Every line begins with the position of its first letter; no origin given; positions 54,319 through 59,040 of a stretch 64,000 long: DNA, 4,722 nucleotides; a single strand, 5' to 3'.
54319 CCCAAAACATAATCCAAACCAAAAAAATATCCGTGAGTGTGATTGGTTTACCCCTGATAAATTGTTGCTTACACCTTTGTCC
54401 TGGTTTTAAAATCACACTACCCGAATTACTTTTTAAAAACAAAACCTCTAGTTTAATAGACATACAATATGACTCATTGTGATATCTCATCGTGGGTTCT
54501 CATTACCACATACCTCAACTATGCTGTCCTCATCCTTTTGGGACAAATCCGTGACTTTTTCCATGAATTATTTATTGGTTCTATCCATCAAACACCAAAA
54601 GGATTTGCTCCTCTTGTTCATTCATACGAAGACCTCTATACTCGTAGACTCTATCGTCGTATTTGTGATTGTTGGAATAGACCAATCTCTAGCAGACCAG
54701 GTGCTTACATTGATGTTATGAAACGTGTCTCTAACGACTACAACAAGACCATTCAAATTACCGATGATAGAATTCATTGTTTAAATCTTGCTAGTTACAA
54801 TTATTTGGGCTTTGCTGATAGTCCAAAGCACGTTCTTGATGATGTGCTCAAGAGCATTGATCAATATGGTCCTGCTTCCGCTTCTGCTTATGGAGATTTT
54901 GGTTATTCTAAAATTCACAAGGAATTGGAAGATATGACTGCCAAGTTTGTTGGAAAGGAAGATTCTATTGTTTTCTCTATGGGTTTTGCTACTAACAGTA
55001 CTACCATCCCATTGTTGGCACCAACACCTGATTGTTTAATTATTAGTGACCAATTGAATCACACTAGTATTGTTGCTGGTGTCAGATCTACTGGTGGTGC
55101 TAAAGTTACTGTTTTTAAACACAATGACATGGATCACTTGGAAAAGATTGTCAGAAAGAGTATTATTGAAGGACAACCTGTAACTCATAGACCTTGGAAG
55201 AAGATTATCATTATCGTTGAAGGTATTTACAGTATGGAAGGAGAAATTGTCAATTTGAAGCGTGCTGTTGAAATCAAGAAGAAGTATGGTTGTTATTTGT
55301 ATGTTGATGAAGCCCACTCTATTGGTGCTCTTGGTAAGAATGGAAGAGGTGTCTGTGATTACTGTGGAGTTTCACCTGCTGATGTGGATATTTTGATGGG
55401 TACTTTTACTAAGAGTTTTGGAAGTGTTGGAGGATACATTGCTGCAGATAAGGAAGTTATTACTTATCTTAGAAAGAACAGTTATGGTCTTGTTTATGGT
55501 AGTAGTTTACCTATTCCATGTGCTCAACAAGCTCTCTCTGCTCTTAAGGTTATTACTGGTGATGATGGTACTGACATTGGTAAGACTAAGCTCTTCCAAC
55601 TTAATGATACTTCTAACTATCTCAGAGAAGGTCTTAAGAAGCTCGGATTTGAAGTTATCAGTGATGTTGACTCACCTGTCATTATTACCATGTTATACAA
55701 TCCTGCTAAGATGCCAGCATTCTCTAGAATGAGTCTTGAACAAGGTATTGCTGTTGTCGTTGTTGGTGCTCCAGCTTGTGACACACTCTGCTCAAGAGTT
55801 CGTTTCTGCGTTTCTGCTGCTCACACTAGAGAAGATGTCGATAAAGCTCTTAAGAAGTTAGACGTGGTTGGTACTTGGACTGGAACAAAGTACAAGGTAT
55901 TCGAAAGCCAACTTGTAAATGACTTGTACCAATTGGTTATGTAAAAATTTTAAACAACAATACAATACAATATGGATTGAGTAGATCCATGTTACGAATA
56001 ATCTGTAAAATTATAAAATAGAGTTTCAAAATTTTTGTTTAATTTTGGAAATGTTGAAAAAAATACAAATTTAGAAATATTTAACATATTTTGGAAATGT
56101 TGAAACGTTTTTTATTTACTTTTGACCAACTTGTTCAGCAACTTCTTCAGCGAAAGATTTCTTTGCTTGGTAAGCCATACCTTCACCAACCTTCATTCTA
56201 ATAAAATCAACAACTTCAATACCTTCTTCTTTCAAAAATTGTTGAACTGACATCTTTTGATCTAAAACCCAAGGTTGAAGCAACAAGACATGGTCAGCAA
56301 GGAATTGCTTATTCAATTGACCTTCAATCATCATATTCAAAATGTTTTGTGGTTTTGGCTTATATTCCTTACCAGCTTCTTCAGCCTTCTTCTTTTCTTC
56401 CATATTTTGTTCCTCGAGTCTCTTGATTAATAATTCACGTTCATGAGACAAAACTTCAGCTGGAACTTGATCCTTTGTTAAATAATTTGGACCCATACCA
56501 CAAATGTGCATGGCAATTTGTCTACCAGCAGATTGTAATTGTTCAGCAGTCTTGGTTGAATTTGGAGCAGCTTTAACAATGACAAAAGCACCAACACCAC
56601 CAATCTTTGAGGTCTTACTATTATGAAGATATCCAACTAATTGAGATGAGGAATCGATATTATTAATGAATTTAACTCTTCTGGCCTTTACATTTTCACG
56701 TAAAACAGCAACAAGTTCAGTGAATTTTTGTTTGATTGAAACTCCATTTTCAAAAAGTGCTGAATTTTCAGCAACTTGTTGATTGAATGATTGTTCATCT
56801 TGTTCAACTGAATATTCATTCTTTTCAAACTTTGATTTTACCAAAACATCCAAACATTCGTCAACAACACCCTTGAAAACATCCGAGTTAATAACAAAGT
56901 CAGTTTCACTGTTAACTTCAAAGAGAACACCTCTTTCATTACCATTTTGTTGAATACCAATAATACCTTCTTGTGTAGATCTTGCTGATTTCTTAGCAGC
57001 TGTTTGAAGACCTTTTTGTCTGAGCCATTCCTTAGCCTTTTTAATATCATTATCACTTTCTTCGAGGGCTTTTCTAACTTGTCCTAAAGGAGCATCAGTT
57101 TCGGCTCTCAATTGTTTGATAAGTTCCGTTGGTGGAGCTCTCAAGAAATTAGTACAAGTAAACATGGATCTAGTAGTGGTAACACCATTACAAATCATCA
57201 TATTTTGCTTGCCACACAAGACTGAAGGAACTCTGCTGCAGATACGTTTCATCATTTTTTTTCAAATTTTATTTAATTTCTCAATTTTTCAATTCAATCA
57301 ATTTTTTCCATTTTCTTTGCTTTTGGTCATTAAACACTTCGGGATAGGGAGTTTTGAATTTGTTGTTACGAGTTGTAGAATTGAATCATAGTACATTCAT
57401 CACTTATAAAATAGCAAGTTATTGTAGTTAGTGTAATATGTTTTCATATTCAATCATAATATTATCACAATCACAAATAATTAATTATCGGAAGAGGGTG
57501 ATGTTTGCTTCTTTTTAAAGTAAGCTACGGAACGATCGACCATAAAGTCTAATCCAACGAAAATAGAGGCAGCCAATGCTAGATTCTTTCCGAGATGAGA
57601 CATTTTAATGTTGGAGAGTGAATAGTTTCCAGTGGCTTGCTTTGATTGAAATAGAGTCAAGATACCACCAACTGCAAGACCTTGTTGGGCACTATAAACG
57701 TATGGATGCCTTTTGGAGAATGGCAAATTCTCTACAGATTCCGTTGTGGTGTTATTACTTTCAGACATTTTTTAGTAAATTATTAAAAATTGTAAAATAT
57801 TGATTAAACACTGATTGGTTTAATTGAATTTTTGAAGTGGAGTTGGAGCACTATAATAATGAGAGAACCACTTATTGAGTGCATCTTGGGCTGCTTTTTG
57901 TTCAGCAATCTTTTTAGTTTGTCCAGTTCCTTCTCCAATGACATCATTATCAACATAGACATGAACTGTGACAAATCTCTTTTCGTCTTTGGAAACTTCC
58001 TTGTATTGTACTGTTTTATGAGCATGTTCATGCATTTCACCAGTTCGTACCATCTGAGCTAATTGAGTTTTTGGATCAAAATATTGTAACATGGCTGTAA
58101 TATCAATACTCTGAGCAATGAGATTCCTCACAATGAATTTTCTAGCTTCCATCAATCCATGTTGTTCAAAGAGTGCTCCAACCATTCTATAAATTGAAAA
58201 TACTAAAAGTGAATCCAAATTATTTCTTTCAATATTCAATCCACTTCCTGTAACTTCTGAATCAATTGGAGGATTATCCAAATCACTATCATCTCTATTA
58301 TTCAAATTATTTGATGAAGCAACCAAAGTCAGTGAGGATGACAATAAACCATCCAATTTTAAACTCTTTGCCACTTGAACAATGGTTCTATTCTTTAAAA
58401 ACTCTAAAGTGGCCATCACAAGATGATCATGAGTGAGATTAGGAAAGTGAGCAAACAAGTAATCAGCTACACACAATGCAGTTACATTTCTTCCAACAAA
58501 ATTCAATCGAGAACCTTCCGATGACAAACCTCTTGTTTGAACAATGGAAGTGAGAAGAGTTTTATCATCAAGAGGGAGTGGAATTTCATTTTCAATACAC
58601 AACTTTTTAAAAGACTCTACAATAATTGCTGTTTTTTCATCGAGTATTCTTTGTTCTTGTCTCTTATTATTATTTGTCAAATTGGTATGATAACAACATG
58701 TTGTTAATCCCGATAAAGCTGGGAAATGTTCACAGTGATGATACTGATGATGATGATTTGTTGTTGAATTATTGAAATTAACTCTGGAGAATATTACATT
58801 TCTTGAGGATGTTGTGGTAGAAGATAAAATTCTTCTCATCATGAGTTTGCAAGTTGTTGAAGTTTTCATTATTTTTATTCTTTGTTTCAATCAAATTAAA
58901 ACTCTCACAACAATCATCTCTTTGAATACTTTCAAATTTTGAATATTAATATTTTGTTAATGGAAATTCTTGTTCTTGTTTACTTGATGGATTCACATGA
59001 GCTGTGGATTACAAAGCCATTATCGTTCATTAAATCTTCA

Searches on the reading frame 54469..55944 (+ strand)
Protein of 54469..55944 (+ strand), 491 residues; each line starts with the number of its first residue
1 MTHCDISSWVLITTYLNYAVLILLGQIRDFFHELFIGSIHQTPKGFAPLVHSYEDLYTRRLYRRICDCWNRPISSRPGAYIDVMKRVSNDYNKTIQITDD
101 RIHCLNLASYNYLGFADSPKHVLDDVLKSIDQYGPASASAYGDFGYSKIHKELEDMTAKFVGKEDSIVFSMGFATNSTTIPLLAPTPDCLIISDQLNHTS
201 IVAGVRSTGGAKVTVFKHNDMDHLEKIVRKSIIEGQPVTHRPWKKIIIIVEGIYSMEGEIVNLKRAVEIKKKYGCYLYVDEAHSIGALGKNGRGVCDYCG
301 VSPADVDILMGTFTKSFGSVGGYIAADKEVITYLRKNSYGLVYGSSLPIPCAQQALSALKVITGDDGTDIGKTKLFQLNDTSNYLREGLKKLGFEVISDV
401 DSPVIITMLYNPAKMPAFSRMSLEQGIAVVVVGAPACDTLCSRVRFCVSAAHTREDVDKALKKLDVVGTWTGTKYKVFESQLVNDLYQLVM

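Call 35: search_protein_families(library=pfam, proteins=[window:54469-55944:+], max_evalue=0.001)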
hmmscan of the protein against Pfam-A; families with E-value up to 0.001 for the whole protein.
window:54469-55944:+ (491 aa): 3 families
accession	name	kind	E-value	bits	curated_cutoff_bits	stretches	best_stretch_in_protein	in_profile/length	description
PF00155.27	Aminotran_1_2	-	2.3e-52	178.8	19.7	1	103-464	2-361/361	Aminotransferase class I and II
PF01212.27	Beta_elim_lyase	-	5.9e-08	32.8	27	1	145-337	29-222/288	Beta-eliminating lyase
PF00266.25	Aminotran_5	-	0.0007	19.1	21.5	0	118-286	11-181/371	Aminotransferase class-V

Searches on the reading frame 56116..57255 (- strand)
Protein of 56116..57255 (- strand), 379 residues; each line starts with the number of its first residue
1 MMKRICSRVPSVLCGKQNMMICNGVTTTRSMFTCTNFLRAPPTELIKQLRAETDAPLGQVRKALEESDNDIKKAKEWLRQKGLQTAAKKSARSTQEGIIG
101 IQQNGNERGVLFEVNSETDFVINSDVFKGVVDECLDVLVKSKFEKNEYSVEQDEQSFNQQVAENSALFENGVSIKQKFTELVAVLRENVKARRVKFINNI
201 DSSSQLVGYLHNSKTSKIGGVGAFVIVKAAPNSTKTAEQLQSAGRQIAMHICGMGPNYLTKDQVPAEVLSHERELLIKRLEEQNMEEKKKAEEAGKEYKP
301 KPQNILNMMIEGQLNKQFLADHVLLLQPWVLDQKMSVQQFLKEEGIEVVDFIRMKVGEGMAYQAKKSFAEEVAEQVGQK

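Call 35: search_protein_families(library=pfam, proteins=[window:56116-57255:-], max_evalue=0.001)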
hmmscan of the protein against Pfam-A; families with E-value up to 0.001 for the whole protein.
window:56116-57255:- (379 aa): 2 families
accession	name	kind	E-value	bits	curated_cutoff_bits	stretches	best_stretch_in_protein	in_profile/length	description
PF00889.24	EF_TS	-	2.3e-44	151.9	27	1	109-358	1-204/204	Elongation factor TS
PF25025.1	EF-Ts_N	-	8.1e-06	26.2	33.2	1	42-81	13-53/60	Elongation factor Ts, mitochondrial, N-terminal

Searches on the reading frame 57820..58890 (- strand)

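Call 35: search_protein_families(library=pfam, proteins=[window:57820-58890:-], max_evalue=0.001)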
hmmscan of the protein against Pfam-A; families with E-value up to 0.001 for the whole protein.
window:57820-58890:- (356 aa): 4 families
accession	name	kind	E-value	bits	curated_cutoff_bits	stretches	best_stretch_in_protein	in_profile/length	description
PF00035.32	dsrm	-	5.6e-11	43.3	23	1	291-340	13-65/66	Double-stranded RNA binding motif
PF00636.31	Ribonuclease_3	-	7.5e-08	33.5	27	1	128-203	2-78/102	Ribonuclease III domain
PF14622.11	Ribonucleas_3_3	-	2.7e-07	31.2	35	0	126-183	22-78/128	Ribonuclease-III-like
PF24995.1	DSRM_2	-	0.00054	20.8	27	1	303-340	39-76/79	dsRNA binding domain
